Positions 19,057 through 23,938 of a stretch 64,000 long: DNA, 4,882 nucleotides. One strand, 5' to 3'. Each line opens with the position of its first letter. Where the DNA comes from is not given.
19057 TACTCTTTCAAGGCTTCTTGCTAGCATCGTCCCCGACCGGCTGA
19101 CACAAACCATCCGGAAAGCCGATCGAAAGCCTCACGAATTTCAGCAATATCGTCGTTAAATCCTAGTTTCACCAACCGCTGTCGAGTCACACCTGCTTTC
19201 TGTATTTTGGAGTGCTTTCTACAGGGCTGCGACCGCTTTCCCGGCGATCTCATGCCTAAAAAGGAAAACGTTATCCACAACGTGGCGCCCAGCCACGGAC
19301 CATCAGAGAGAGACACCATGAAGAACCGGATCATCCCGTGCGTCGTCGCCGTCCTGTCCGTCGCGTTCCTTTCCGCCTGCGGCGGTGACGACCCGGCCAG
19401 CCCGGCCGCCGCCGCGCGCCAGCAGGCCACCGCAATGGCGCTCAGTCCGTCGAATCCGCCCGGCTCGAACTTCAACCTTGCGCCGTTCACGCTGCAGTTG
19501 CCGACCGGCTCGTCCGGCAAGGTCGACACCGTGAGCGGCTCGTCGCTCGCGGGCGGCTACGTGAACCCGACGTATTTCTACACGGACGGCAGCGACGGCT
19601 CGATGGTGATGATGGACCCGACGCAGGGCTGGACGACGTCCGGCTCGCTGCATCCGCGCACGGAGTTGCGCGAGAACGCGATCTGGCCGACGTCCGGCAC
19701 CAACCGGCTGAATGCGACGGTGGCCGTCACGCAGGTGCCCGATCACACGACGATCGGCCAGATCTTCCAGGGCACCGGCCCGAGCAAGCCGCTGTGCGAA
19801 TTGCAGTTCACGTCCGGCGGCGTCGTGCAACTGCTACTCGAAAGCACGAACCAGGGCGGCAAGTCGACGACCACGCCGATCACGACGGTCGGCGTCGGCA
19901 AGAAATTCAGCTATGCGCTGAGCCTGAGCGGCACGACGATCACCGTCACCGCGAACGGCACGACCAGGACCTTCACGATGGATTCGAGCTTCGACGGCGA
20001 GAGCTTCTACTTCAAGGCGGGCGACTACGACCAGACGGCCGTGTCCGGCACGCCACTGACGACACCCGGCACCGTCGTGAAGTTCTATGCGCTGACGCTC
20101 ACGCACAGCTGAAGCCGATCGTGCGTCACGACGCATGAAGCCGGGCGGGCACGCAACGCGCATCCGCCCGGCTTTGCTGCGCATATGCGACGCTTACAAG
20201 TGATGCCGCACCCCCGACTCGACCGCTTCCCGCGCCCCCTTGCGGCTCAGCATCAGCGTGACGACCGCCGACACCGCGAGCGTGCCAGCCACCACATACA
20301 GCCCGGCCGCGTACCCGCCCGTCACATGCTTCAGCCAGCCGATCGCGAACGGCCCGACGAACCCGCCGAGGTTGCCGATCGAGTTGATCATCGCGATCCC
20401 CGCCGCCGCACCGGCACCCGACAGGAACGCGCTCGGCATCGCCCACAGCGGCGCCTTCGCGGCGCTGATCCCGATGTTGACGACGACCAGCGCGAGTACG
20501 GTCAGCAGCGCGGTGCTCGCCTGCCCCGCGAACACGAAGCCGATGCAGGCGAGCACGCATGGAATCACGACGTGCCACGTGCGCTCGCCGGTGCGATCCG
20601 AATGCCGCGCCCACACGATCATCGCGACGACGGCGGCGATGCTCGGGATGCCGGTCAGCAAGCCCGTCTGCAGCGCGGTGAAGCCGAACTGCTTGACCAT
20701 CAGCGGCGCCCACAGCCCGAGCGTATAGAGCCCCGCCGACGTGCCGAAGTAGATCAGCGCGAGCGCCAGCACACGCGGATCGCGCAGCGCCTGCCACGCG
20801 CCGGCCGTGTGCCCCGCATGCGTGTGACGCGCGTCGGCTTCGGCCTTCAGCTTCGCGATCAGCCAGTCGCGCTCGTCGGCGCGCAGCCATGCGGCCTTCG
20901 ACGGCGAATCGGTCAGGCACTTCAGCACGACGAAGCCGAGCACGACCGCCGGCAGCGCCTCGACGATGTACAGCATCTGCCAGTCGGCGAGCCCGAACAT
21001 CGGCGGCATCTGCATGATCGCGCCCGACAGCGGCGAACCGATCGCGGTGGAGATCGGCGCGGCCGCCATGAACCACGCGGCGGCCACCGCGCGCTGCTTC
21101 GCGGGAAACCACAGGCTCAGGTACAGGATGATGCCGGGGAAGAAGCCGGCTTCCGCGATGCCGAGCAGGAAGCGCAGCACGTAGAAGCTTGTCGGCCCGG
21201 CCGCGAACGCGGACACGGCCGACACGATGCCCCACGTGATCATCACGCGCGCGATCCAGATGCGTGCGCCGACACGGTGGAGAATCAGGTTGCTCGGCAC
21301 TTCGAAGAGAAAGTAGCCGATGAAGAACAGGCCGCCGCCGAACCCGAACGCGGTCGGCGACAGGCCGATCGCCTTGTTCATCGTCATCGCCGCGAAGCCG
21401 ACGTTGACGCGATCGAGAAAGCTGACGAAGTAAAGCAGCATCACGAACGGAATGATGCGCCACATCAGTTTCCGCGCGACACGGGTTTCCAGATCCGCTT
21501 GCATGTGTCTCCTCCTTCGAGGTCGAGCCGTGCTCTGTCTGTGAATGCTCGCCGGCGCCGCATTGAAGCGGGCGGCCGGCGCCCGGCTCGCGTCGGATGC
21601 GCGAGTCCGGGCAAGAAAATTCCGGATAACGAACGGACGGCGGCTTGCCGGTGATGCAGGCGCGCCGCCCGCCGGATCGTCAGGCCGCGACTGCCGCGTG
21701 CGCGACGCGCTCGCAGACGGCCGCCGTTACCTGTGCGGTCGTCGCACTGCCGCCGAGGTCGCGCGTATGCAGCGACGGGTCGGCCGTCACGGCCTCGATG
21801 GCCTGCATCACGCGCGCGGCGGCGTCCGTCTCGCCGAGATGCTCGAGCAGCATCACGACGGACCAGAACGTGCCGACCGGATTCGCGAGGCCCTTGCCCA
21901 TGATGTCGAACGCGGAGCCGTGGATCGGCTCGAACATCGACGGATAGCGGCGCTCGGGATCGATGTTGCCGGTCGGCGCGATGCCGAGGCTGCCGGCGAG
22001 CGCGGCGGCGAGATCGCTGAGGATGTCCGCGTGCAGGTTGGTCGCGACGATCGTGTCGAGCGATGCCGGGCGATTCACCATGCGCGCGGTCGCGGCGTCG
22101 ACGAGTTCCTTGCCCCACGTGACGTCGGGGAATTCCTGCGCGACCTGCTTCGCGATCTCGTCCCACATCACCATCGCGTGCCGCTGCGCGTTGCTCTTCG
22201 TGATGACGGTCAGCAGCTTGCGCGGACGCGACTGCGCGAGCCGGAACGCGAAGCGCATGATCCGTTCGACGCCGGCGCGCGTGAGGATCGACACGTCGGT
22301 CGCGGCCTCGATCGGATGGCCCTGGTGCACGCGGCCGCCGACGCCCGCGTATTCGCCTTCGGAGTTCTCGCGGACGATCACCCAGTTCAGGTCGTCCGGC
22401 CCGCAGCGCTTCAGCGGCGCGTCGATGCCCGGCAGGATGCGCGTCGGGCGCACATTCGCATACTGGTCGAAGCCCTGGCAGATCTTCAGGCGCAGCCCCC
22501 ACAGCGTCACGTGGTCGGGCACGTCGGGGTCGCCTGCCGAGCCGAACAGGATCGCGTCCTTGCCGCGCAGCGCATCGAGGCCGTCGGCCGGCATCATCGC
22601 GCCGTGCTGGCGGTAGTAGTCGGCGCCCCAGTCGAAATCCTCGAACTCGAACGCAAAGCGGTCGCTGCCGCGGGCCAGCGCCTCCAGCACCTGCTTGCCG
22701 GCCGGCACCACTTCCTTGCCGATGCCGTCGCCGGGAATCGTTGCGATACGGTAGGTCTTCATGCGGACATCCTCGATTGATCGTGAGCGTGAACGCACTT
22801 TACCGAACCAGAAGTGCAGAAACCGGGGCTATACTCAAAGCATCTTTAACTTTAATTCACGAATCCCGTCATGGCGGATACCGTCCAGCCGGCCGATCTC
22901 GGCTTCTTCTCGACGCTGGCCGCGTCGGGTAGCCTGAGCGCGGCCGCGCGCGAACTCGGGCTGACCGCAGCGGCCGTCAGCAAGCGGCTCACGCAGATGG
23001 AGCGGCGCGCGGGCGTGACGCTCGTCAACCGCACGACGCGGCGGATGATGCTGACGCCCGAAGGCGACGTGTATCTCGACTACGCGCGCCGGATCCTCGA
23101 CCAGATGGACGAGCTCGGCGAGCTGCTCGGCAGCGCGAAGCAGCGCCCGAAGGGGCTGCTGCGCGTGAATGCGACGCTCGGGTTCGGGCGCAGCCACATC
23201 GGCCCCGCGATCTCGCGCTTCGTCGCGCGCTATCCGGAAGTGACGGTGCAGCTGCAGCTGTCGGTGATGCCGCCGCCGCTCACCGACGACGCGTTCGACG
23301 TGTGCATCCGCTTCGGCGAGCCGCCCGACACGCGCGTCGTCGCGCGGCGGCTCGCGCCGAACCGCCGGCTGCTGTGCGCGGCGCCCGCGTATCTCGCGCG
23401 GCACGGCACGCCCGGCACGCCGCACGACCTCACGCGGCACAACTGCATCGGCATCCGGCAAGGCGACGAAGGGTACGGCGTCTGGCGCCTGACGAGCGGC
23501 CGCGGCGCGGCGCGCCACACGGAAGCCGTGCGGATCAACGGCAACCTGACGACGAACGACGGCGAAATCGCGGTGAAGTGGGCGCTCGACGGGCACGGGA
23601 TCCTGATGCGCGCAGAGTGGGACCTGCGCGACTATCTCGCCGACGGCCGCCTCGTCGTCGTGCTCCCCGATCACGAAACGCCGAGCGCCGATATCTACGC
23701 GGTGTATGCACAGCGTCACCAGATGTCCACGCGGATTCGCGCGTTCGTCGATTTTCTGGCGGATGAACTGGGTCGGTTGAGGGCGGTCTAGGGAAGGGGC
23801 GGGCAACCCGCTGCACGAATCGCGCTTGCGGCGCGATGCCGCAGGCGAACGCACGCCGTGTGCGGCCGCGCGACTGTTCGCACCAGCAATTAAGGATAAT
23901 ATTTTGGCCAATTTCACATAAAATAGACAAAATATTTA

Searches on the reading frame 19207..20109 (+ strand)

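Call 48: search_protein_families(library=pfam, proteins=[window:19207-20109:+], max_evalue=0.00001)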
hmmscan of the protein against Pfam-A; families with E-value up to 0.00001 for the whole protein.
window:19207-20109:+ (301 aa): 1 family
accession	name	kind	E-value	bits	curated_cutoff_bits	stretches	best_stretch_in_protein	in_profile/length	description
PF08787.18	Alginate_lyase2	-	2.7e-48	165.2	29.7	1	89-300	1-225/225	Alginate lyase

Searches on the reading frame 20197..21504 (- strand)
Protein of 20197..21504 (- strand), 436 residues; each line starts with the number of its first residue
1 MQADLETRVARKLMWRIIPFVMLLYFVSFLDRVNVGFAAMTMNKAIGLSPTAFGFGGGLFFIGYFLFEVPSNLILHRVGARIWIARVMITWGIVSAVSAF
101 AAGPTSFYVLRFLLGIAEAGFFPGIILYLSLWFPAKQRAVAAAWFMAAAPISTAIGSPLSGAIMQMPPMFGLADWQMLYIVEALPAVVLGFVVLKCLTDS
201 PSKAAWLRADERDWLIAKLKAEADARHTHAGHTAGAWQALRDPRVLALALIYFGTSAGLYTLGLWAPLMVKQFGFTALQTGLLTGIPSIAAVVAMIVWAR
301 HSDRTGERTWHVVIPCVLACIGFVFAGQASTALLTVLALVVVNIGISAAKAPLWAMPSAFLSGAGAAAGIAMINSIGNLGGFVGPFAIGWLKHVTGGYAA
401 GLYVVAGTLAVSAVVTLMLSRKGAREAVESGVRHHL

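Call 48: search_protein_families(library=pfam, proteins=[window:20197-21504:-], max_evalue=0.00001)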
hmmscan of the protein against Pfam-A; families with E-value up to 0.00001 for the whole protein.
window:20197-21504:- (436 aa): 2 families
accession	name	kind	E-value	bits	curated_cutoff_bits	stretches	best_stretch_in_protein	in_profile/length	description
PF07690.21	MFS_1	-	2.8e-47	161.8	33.4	1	21-385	1-347/347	Major Facilitator Superfamily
PF12832.13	MFS_1_like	-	1e-06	28.5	25.2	0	247-343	3-101/373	MFS_1 like family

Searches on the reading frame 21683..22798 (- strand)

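Call 48: search_protein_families(library=pfam, proteins=[window:21683-22798:-], max_evalue=0.00001)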
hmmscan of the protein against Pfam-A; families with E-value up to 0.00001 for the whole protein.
window:21683-22798:- (372 aa): 1 family
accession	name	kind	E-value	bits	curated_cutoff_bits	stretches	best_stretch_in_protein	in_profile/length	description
PF00180.25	Iso_dh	-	1.4e-85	288.1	27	1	18-361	2-348/348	Isocitrate/isopropylmalate dehydrogenase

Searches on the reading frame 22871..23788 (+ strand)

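Call 51: search_protein_families(library=pfam, proteins=[window:22871-23788:+], max_evalue=0.00001)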
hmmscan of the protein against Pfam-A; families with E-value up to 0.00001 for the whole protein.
window:22871-23788:+ (306 aa): 2 families
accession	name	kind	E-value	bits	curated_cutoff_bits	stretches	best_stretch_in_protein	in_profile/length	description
PF03466.25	LysR_substrate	-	1.1e-40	139.7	28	1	91-300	2-208/209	LysR substrate binding domain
PF00126.33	HTH_1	-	5.7e-18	65.1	26.6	1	9-65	3-59/60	Bacterial regulatory helix-turn-helix protein, lysR family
